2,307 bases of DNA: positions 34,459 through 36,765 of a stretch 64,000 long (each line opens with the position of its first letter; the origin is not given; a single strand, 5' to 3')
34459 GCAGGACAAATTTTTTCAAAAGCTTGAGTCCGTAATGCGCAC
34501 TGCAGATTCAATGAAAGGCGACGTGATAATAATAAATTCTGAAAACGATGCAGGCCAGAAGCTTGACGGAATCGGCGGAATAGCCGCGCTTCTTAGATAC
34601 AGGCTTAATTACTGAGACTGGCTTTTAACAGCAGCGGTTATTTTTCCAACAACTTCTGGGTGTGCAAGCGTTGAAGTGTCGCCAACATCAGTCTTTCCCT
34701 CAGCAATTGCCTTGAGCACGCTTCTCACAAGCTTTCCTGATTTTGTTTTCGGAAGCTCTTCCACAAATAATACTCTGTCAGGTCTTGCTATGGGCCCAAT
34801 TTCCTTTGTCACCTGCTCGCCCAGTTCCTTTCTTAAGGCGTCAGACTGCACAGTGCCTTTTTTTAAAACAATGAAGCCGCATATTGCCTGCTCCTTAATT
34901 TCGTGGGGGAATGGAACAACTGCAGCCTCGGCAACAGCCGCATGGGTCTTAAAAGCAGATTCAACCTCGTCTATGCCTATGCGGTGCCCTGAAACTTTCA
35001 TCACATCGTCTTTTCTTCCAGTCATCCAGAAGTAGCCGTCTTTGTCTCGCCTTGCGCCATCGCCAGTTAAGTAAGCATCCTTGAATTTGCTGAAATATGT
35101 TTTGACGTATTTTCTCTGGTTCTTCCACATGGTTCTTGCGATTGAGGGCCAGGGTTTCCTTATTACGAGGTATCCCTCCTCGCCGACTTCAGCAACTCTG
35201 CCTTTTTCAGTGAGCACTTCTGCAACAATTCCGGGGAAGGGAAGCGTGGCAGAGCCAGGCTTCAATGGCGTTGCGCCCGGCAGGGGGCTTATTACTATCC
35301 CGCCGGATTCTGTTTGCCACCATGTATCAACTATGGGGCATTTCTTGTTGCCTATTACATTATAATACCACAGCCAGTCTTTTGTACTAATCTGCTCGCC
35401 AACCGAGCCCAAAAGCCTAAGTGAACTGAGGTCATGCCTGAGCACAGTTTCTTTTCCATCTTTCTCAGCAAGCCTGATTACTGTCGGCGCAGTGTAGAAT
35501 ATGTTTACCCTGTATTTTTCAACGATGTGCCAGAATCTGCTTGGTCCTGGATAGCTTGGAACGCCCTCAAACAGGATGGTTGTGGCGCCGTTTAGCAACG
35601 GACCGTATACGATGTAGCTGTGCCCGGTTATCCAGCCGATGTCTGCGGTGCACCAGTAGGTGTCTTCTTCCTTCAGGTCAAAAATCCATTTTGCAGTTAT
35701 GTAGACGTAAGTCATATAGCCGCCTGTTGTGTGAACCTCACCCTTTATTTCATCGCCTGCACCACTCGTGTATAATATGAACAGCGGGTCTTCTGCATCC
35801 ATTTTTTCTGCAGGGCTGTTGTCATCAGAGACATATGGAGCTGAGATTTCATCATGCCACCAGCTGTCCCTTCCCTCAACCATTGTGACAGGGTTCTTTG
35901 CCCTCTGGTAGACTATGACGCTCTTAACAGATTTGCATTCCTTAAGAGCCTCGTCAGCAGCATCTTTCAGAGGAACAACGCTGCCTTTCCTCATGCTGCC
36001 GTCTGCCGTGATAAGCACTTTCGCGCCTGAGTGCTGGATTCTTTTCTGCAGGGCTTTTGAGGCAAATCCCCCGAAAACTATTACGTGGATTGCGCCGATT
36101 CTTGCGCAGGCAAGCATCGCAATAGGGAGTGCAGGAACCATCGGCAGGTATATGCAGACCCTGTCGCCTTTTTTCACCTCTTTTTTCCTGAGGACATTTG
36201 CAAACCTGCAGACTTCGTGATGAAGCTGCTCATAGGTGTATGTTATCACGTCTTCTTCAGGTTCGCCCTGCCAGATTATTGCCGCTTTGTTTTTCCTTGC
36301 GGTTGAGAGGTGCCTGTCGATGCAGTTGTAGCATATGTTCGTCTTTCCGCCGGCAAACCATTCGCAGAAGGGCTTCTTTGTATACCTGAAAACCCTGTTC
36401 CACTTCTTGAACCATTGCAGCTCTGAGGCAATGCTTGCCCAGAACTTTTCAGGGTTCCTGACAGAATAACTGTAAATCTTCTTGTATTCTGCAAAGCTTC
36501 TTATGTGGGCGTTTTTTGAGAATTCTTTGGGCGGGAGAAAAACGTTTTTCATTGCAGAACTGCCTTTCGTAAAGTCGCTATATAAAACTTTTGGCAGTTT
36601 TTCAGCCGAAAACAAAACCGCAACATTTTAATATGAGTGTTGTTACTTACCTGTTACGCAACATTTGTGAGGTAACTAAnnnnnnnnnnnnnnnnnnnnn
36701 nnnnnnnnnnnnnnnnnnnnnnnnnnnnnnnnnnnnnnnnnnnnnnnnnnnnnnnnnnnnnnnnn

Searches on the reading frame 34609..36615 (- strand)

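Call 65: search_protein_families(library=pfam, proteins=[window:34609-36615:-], max_evalue=0.00001)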
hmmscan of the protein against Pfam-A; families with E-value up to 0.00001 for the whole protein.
window:34609-36615:- (668 aa): 3 families
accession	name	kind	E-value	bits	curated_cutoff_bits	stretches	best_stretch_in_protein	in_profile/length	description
PF00501.34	AMP-binding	-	2.6e-78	264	29.9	1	106-489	7-378/384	AMP-binding enzyme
PF13193.12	AMP-binding_C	-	1.2e-24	87.4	24.5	1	550-628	1-76/76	AMP-binding enzyme C-terminal domain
PF16177.11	ACAS_N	-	1.3e-22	79.8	27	1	44-98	1-55/55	Acetyl-coenzyme A synthetase N-terminus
